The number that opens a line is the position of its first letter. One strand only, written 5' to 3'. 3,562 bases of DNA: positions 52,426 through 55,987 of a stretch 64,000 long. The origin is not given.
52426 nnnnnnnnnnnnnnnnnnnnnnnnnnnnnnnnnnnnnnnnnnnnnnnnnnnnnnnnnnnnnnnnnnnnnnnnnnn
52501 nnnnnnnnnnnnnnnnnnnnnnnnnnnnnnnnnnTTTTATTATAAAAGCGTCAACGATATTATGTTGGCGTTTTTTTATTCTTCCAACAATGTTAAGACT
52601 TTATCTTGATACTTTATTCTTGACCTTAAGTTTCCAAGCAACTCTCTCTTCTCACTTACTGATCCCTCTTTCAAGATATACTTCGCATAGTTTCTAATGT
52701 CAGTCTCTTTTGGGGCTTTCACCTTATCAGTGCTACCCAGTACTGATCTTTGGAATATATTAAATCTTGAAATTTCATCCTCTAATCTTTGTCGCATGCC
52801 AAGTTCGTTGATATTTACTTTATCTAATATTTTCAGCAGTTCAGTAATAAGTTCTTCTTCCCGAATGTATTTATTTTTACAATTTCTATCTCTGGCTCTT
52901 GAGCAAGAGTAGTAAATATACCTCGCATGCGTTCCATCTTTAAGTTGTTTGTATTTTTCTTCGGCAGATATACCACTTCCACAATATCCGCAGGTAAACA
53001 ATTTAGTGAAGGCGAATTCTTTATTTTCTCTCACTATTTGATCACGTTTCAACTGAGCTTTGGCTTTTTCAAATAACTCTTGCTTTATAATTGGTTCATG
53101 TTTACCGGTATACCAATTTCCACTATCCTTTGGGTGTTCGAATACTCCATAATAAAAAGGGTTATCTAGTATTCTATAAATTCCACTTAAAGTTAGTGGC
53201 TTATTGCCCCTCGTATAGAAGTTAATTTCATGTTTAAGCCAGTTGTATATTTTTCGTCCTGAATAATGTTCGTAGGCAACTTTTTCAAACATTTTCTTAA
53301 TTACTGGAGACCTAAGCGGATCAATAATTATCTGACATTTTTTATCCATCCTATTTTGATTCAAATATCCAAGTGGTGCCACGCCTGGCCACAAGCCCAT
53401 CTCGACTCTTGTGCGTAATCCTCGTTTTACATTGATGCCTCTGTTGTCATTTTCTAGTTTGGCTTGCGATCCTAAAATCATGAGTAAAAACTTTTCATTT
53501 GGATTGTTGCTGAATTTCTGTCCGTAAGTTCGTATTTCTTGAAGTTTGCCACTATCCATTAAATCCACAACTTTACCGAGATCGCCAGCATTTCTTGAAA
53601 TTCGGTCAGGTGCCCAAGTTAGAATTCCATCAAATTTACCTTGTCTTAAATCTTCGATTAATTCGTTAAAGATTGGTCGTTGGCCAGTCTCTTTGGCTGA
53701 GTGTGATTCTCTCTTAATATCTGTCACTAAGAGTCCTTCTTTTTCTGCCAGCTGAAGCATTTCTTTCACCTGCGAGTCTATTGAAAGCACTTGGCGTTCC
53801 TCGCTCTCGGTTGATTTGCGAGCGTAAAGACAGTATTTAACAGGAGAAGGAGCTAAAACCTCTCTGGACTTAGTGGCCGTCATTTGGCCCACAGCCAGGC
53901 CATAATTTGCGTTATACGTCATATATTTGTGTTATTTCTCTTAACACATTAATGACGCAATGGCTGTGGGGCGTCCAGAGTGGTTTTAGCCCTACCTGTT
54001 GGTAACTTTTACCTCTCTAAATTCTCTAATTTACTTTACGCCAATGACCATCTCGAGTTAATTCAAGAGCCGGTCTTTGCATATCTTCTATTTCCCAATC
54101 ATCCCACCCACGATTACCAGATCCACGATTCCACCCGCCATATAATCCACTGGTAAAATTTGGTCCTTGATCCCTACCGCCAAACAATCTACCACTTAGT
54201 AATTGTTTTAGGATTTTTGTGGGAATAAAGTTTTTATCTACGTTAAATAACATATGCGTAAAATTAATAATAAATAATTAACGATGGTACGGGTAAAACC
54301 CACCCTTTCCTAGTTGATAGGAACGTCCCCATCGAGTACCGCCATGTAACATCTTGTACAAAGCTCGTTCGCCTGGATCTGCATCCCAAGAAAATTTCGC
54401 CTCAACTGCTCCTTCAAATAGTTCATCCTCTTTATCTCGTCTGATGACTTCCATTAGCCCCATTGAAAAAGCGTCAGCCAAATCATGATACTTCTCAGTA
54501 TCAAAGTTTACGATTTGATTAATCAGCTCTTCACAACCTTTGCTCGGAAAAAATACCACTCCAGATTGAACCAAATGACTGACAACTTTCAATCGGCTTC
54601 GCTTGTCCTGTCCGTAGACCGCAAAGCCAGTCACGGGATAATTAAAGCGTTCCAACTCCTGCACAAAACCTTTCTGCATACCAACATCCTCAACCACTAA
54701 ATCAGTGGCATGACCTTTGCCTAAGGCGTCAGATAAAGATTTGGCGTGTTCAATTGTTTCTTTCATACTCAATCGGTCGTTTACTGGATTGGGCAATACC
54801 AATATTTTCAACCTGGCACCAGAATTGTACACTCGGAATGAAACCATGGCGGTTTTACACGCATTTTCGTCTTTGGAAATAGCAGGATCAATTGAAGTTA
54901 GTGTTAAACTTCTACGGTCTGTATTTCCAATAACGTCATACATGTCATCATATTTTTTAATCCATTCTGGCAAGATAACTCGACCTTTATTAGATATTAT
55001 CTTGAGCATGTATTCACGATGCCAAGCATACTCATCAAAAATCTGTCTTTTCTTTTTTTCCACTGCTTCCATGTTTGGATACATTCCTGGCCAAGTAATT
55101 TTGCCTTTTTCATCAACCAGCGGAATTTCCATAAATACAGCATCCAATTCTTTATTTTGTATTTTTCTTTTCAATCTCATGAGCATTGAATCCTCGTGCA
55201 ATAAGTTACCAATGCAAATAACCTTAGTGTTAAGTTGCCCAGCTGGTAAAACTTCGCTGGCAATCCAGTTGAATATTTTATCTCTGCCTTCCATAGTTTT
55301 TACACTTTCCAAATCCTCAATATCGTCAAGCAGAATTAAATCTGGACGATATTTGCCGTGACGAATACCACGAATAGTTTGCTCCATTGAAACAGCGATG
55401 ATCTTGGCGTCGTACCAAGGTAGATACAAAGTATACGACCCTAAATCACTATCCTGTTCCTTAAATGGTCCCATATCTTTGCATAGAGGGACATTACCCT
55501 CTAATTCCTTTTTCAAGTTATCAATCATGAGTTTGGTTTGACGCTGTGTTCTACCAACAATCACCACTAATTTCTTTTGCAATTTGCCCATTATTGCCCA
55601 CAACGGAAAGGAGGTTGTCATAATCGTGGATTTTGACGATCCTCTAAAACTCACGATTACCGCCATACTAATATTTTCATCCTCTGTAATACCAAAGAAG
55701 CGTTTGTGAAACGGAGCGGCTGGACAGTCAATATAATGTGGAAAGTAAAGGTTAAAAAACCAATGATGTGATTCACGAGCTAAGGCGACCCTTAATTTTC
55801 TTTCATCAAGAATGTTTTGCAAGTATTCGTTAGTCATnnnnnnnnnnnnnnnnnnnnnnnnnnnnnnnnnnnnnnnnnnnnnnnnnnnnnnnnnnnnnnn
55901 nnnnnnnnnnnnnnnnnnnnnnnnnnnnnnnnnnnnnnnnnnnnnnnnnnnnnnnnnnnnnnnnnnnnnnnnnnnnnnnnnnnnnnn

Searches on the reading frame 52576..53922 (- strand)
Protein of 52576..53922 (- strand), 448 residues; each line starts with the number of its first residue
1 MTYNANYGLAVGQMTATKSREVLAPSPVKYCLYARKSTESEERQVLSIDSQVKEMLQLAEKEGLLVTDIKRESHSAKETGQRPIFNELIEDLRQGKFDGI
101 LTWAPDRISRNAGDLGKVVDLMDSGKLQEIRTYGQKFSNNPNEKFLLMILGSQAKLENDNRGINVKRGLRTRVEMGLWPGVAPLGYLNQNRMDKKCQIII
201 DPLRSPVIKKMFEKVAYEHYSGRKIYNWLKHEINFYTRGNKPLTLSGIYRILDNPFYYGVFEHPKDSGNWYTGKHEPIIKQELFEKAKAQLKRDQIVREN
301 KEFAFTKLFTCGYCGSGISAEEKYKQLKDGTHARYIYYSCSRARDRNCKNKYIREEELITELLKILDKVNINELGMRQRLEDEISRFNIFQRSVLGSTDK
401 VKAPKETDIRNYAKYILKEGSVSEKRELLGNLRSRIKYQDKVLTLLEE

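Call 62: search_protein_families(library=pfam, proteins=[window:52576-53922:-], max_evalue=0.001)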
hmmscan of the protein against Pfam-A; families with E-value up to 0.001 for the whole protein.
window:52576-53922:- (448 aa): 3 families
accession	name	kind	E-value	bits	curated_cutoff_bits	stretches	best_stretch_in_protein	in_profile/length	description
PF00239.26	Resolvase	-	4.3e-20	72.7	23.3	1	32-176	3-143/145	Resolvase, N terminal domain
PF07508.19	Recombinase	-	1.7e-14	54.4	21.1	1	205-293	4-101/102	Recombinase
PF13408.12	Zn_ribbon_recom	-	3.3e-09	37.4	25.3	1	305-360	2-51/58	Recombinase zinc beta ribbon domain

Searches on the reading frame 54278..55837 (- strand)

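Call 62: search_protein_families(library=pfam, proteins=[window:54278-55837:-], max_evalue=0.001)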
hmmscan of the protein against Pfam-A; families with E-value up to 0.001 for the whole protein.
window:54278-55837:- (519 aa): 1 family
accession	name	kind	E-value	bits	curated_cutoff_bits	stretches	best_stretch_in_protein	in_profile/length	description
PF17289.8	Terminase_6C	-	3e-06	27.7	22.6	1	358-462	36-153/155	Terminase RNaseH-like domain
